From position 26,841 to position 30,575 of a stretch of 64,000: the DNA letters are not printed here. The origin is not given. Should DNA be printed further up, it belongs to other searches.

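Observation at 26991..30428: ToxR-like one-component regulator: SARP DNA-binding domain, one TM helix, 7-bladed propeller and a family-5 solute-binding protein in one 1145-aa chain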

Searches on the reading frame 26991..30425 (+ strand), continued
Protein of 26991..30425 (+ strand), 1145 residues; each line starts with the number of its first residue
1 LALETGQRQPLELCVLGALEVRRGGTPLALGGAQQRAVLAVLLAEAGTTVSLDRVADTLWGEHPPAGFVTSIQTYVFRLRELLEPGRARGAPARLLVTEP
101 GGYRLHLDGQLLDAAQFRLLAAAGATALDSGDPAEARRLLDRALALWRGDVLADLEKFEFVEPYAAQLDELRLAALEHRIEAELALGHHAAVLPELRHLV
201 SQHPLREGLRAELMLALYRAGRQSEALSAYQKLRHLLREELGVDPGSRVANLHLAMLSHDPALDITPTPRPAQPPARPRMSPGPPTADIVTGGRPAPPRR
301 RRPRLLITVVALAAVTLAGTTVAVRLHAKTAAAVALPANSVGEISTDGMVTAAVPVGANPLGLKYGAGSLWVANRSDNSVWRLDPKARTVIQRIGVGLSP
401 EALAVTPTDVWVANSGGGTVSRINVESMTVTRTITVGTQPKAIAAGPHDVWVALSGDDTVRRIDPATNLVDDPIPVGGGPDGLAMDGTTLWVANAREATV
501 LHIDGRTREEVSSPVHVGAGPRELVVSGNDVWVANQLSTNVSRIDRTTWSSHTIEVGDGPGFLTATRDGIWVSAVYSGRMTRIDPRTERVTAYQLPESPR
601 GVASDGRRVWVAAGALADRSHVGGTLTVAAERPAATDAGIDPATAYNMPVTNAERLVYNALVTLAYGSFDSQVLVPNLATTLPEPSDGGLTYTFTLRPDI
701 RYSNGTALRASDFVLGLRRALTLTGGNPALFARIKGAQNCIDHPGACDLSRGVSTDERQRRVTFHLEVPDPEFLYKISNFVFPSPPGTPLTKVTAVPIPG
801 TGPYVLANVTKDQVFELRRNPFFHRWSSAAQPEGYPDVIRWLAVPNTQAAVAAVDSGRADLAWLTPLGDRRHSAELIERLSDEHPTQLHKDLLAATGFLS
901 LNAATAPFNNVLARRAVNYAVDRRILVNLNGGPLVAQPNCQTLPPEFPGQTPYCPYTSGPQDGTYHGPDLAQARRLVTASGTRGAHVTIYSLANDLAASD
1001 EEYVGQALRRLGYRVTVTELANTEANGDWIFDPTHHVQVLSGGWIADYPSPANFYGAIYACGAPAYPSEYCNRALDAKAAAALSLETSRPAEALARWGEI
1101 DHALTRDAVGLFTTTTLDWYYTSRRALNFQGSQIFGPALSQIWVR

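Call 45: find_encoding_contigs(protein=P0003, flank=6000, max_places=1)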
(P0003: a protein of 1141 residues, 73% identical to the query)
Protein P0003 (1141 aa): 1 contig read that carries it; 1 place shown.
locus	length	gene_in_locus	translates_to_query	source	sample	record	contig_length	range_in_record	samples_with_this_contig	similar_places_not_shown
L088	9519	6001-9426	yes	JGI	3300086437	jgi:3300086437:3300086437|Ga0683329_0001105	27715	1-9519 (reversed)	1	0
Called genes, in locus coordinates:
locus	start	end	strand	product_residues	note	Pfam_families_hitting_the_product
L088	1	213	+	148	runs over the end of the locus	-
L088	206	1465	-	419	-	PF09837:DUF2064, PF13489:Methyltransf_23, PF13649:Methyltransf_25, PF13847:Methyltransf_31 (faint), PF08241:Methyltransf_11, PF08242:Methyltransf_12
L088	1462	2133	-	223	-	PF00535:Glycos_transf_2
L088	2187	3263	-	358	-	PF01073:3Beta_HSD, PF01370:Epimerase, PF02719:Polysacc_synt_2 (weak), PF08659:KR (weak), PF13460:NAD_binding_10, PF16363:GDP_Man_Dehyd, PF01370:Epimerase, PF16363:GDP_Man_Dehyd, +3 more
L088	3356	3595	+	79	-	-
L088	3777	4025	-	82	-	PF14026:SCO4226-like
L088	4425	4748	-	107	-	-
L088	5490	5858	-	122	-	-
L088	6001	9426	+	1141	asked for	PF00486:Trans_reg_C (weak), PF03704:BTAD, PF00496:SBP_bac_5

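Call 46: find_encoding_contigs(protein=P0004, flank=6000, max_places=1)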
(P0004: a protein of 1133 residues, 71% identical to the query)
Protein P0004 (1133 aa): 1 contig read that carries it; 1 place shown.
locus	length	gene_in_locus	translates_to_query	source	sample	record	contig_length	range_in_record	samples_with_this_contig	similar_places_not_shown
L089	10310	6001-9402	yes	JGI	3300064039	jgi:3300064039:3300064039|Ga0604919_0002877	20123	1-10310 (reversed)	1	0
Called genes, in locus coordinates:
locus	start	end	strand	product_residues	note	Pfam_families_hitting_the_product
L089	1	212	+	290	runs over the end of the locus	PF01435:Peptidase_M48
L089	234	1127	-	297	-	PF12802:MarR_2, PF01047:MarR (weak), PF13463:HTH_27 (weak), PF00583:Acetyltransf_1, PF13673:Acetyltransf_10, PF13508:Acetyltransf_7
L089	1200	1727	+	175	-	PF04978:MST, PF12867:DinB_2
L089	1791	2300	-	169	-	PF04461:YajQ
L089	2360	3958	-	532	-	PF00083:Sugar_tr (weak), PF07690:MFS_1, PF13347:MFS_2 (faint)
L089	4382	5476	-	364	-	-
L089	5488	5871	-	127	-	-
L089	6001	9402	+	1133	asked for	PF00486:Trans_reg_C (weak), PF03704:BTAD, PF21783:YNCE (faint), PF21959:DUF6923 (faint), PF01436:NHL (faint), PF00496:SBP_bac_5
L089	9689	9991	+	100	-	PF01527:HTH_Tnp_1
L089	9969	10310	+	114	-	?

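Call 51: predict_structure(alignment_id=A1)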
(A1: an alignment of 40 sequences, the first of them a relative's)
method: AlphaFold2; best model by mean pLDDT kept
length: 1145 residues; sequences in the alignment: 40
mean_pLDDT: 86.8   pTM: 0.69
mean pLDDT of the five models: 86.8, 85.8, 84.7, 84.3, 83.9
residues with pLDDT >= 90: 709; 70-90: 325; 50-70: 41; < 50: 70
segments of 3 or more residues with pLDDT < 50: 1-7, 267-283, 285-314, 316-331
pLDDT, mean of each block of 10 residues (from residue 1): 43 94 88 93 91 91 86 93 83 86 84 93 92 94 94 92 92 94 91 93 91 95 93 92 89 92 60 35 36 35 39 45 40 75 88 86 94 90 94 93 95 92 96 93 92 94 95 92 93 94 88 89 94 96 94 94 93 91 95 87 92 70 83 65 81 89 77 87 92 95 96 96 86 96 94 97 96 91 93 87 91 84 81 81 91 95 84 89 90 90 95 98 93 91 87 93 94 98 96 75 96 95 88 91 88 87 84 95 90 94 95 92 84 83 73
secondary structure, 60 per line:
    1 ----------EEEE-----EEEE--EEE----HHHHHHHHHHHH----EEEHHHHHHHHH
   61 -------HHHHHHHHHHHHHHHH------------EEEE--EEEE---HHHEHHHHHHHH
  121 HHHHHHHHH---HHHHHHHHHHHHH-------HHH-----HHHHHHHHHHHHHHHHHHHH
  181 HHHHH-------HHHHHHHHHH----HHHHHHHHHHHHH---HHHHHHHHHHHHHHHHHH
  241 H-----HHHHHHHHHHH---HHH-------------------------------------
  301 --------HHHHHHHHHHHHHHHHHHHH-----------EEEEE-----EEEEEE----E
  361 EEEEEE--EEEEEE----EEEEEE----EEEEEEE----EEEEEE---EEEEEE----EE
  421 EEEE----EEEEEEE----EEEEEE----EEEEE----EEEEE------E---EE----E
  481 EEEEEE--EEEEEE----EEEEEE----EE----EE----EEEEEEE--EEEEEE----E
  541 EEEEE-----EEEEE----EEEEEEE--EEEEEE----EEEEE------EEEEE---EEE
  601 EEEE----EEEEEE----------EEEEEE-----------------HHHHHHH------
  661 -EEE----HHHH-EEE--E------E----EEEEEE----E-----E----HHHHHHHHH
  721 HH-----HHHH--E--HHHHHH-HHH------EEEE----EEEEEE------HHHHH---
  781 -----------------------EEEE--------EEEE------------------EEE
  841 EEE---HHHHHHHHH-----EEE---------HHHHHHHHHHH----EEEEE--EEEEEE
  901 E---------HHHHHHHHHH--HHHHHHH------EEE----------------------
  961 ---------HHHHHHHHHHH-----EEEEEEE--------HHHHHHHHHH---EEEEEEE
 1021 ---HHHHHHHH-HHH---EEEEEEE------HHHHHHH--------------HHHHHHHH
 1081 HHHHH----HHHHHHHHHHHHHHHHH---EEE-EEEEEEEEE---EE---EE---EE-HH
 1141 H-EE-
elements in order (helices of 4 or more, strands of 3 or more residues): E11-14 E20-23 E26-28 H33-44 E49-51 H52-60 H68-83 E96-99 E102-105 H113-129 H133-145 H161-185 H193-202 H207-219 H223-241 H247-257 H309-328 E340-344 E350-355 E360-366 E369-374 E379-384 E389-395 E400-405 E409-414 E419-424 E429-435 E440-445 E450-454 E459-463 E480-486 E489-494 E499-504 E521-527 E530-535 E540-545 E551-555 E560-566 E569-574 E579-583 E590-594 E598-604 E609-614 E625-630 H648-654 E662-664 H669-672 E674-676 E691-696 H712-722 H728-731 H737-742 E753-756 E761-766 H773-777 E804-807 E816-819 E838-843 H847-855 E861-863 H873-883 E888-892 E895-901 H911-920 H923-929 E936-938 H970-980 E986-992 H1001-1010 E1014-1020 H1024-1031 E1039-1045 H1052-1058 H1073-1085 H1090-1106 E1110-1112 E1114-1122

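Call 56: fold_search(model_id=the predicted structure, library=pdb)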
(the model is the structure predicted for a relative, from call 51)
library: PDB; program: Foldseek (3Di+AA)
matches with E <= 10: 1923; with E <= 0.001: 1169
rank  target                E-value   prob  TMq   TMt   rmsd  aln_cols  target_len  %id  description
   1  8upi                  6.0e-32  1.00  0.37  0.76   4.8       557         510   26  Structure of a periplasmic peptide binding protein from Mesorhizobium sp. AP09 bound to aminoserine (released 2023-11-08)
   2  4toz_A                1.1e-30  1.00  0.37  0.76   4.9       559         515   20  MppA Periplasmic Murein Tripeptide Binding Protein, Unliganded Open Form (released 2015-06-10)
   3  4toz_B                4.3e-30  1.00  0.36  0.73   5.2       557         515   21  MppA Periplasmic Murein Tripeptide Binding Protein, Unliganded Open Form (released 2015-06-10)
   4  1b52_A                2.4e-29  1.00  0.37  0.76   4.8       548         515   19  OLIGO-PEPTIDE BINDING PROTEIN (OPPA) COMPLEXED WITH KTK (released 1999-01-20)
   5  2wop                  3.9e-29  1.00  0.40  0.79   3.7       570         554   23  Clavulanic acid biosynthesis oligopeptide binding protein 2 complexed with arginine (released 2009-12-08)
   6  6dth_A                6.7e-29  1.00  0.36  0.75   4.9       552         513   19  Crystal structure of Haemophilus influenzae OppA complex with RPPGFSPFR (released 2018-11-28)
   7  6dqq_A                7.4e-29  1.00  0.37  0.75   4.9       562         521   19  Crystal structure of Haemophilus influenzae OppA complex with endogenous peptide (released 2018-11-28)
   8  9a37_MODEL_1_A        7.8e-29  1.00  0.37  0.73   4.0       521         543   20  Model of E. coli OppA by in-cell photo-crosslinking MS and deep learning (released 2023-02-24)
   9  3m8u                  9.6e-29  1.00  0.37  0.79   4.4       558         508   22  Crystal structure of glutathione-binding protein A (GbpA) from Haemophilus parasuis SH0165 in complex with glutathione d (released 2010-07-14)
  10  5f1q_A                9.6e-29  1.00  0.36  0.74   5.7       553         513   19  Crystal Structure of Periplasmic Dipeptide Transport Protein from Yersinia pestis (released 2015-12-23)
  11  6dtg_A                1.2e-28  1.00  0.37  0.75   4.8       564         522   19  Crystal structure of Haemophilus influenzae OppA complex with YLGANGRGGGS (released 2018-11-28)
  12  6ofq_A                1.9e-28  1.00  0.36  0.75   5.0       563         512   21  ABC transporter-associated periplasmic binding protein DppA from Helicobacter pylori in complex with peptide STSA (released 2019-08-21)
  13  3o9p                  2.0e-28  1.00  0.36  0.76   4.7       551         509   20  The structure of the Escherichia coli murein tripeptide binding protein MppA (released 2011-07-06)
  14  2z23_A                2.0e-28  1.00  0.36  0.74   5.0       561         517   18  Crystal structure of Y.pestis oligo peptide binding protein OppA with tri-lysine ligand (released 2007-10-30)
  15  5f1q_B                2.1e-28  1.00  0.36  0.75   5.8       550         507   18  Crystal Structure of Periplasmic Dipeptide Transport Protein from Yersinia pestis (released 2015-12-23)
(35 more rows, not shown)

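Call 63: search_protein_families(library=pfam, proteins=[L007:10001-12124:+, L009:4670-7738:+, L027:10001-13441:+, L031:10001-13723:+, L054:4499-6349:+, L064:5442-7304:+, L079:10001-11554:+, L008:10001-13273:+, L004:5035-8418:+, L046:6971-11131:+], max_evalue=0.0001)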
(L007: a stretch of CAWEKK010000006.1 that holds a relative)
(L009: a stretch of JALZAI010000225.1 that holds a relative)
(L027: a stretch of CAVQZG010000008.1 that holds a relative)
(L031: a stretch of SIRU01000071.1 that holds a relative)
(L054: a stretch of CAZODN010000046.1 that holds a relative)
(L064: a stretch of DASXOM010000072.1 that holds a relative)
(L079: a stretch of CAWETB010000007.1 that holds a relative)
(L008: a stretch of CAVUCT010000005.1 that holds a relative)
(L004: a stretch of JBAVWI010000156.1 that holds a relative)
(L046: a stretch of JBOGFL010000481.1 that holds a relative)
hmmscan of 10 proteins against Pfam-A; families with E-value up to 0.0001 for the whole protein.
L007:10001-12124:+ (708 aa): 7 families
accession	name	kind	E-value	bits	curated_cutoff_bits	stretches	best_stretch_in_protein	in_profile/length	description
PF03704.23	BTAD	-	6.7e-48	163.2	22.1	1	100-245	1-146/146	Bacterial transcriptional activator domain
PF00486.34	Trans_reg_C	-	1.3e-12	48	26.2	1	23-91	8-75/77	Transcriptional regulatory protein, C terminal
PF21959.2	DUF6923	-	1.3e-09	38.6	27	0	401-481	104-184/234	Repeat of unknown function (DUF6923)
PF24684.1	Vgb_lyase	-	6.6e-08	32.1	50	1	394-576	23-213/290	Virginiamycin B lyase family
PF16819.11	DUF5074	-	6.4e-07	29.2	27.2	0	424-505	143-225/353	Domain of unknown function (DUF5074)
PF08450.18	SGL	-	4.4e-06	26.9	26.3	0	473-511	193-231/246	SMP-30/Gluconolactonase/LRE-like region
PF01436.27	NHL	-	1.5e-05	25.2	20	0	548-566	7-24/28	NHL repeat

L009:4670-7738:+ (1023 aa): 6 families
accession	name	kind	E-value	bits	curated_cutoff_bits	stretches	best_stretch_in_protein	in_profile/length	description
PF03704.23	BTAD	-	1.3e-46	159.1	22.1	1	90-234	1-146/146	Bacterial transcriptional activator domain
PF13458.12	Peripla_BP_6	-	1.2e-10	42.1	31.7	1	765-995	111-339/343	Periplasmic binding protein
PF21959.2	DUF6923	-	1.7e-08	35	27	0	430-513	108-182/234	Repeat of unknown function (DUF6923)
PF00486.34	Trans_reg_C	-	3.4e-08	33.9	26.2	1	19-82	8-76/77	Transcriptional regulatory protein, C terminal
PF08450.18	SGL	-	2.4e-06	27.7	26.3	0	439-494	171-226/246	SMP-30/Gluconolactonase/LRE-like region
PF21783.3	YNCE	-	3.2e-05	23.9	27.1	0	489-575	20-108/339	YNCE-like beta-propeller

L027:10001-13441:+ (1147 aa): 8 families
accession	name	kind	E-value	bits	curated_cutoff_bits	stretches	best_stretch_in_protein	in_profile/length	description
PF03704.23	BTAD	-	9.4e-48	162.7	22.1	1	96-241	1-146/146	Bacterial transcriptional activator domain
PF00496.27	SBP_bac_5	-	1.2e-43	150.1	32.4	1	673-1051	2-358/368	Bacterial extracellular solute-binding proteins, family 5 Middle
PF00486.34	Trans_reg_C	-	2.4e-12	47.2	26.2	1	19-88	8-76/77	Transcriptional regulatory protein, C terminal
PF21959.2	DUF6923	-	2.7e-11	44.1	27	1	414-518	106-207/234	Repeat of unknown function (DUF6923)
PF24684.1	Vgb_lyase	-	3.7e-11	42.8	50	2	403-593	21-218/290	Virginiamycin B lyase family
PF21783.3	YNCE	-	3.8e-07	30.2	27.1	0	514-561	28-75/339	YNCE-like beta-propeller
PF08450.18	SGL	-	5.4e-06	26.6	26.3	0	484-524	193-233/246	SMP-30/Gluconolactonase/LRE-like region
PF16819.11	DUF5074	-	2e-05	24.3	27.2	0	363-431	151-221/353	Domain of unknown function (DUF5074)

L031:10001-13723:+ (1241 aa): 8 families
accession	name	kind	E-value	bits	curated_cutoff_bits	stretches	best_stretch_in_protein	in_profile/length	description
PF03704.23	BTAD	-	7.7e-52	176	22.1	1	94-239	1-146/146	Bacterial transcriptional activator domain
PF13191.12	AAA_16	-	7.9e-23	82.2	32.6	1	454-596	1-158/167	AAA ATPase domain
PF13424.12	TPR_12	-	2.4e-14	53.7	30.1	1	1156-1221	10-77/77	Tetratricopeptide repeat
PF00486.34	Trans_reg_C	-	2e-11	44.2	26.2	1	22-86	7-76/77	Transcriptional regulatory protein, C terminal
PF00211.25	Guanylate_cyc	-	4.9e-09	36.5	21.9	1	263-429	9-174/183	Adenylate and Guanylate cyclase catalytic domain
PF14559.12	TPR_19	-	1.6e-06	28.8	25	0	1162-1216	4-52/68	Tetratricopeptide repeat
PF13401.12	AAA_22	-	3.5e-06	27.8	27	1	481-595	8-109/130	AAA domain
PF07719.23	TPR_2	-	1.1e-05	25.6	27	0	1116-1133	7-24/34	Tetratricopeptide repeat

L054:4499-6349:+ (617 aa): 3 families
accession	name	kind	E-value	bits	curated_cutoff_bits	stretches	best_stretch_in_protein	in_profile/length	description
PF03704.23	BTAD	-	1.4e-37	129.8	22.1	1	97-240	2-145/146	Bacterial transcriptional activator domain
PF02608.20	Bmp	-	1.9e-15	57.1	24.1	1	398-584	91-271/301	ABC transporter substrate-binding protein PnrA-like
PF00486.34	Trans_reg_C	-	9e-12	45.3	26.2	1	23-89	8-77/77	Transcriptional regulatory protein, C terminal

L064:5442-7304:+ (621 aa): 4 families
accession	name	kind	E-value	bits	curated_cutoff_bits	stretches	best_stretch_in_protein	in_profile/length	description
PF03704.23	BTAD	-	7.4e-44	150.1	22.1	1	97-242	1-146/146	Bacterial transcriptional activator domain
PF13407.12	Peripla_BP_4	-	7.4e-30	104.8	35.1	1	323-575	7-256/258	Periplasmic binding protein domain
PF00486.34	Trans_reg_C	-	4.2e-11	43.2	26.2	1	22-90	7-77/77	Transcriptional regulatory protein, C terminal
PF13458.12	Peripla_BP_6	-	2.7e-06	27.7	31.7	1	225-396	49-215/343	Periplasmic binding protein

L079:10001-11554:+ (518 aa): 2 families
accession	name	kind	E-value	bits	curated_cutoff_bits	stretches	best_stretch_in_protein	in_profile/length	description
PF03704.23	BTAD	-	1.6e-42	145.8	22.1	1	91-231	2-146/146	Bacterial transcriptional activator domain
PF00486.34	Trans_reg_C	-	2.5e-08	34.3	26.2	1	20-81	9-75/77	Transcriptional regulatory protein, C terminal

L008:10001-13273:+ (1091 aa): 4 families
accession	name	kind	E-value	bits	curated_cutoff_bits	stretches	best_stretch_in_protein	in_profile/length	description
PF03704.23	BTAD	-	1e-46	159.4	22.1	1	95-240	1-146/146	Bacterial transcriptional activator domain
PF00496.27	SBP_bac_5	-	8.4e-39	134.1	32.4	1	647-1019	2-365/368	Bacterial extracellular solute-binding proteins, family 5 Middle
PF00486.34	Trans_reg_C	-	3.2e-14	53.2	26.2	1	24-88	9-77/77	Transcriptional regulatory protein, C terminal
PF21959.2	DUF6923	-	6e-13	49.5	27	0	492-558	98-168/234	Repeat of unknown function (DUF6923)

L004:5035-8418:+ (1128 aa): 7 families
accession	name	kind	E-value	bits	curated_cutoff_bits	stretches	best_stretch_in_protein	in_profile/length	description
PF00496.27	SBP_bac_5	-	1.3e-53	182.8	32.4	1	660-1046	4-364/368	Bacterial extracellular solute-binding proteins, family 5 Middle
PF03704.23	BTAD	-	2.1e-48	164.9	22.1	1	103-248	1-146/146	Bacterial transcriptional activator domain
PF24684.1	Vgb_lyase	-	1.6e-12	47.3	50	1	425-600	101-287/290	Virginiamycin B lyase family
PF00486.34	Trans_reg_C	-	2.8e-10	40.5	26.2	1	31-94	7-75/77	Transcriptional regulatory protein, C terminal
PF21783.3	YNCE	-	3.6e-08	33.5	27.1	0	505-597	36-130/339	YNCE-like beta-propeller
PF21959.2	DUF6923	-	4.7e-07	30.3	27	0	519-574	109-167/234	Repeat of unknown function (DUF6923)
PF16819.11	DUF5074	-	6e-05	22.7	27.2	0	538-604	143-208/353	Domain of unknown function (DUF5074)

L046:6971-11131:+ (1387 aa): 5 families
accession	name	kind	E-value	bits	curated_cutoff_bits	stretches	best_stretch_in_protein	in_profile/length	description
PF03704.23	BTAD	-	3.7e-47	160.8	22.1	1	101-245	1-146/146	Bacterial transcriptional activator domain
PF13191.12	AAA_16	-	1.5e-21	78.1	32.6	1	476-651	2-167/167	AAA ATPase domain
PF00486.34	Trans_reg_C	-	2.2e-08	34.5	26.2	1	21-78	7-63/77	Transcriptional regulatory protein, C terminal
PF00211.25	Guanylate_cyc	-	2.6e-06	27.6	21.9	1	275-423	6-164/183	Adenylate and Guanylate cyclase catalytic domain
PF13401.12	AAA_22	-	3.7e-06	27.7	27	1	499-653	5-123/130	AAA domain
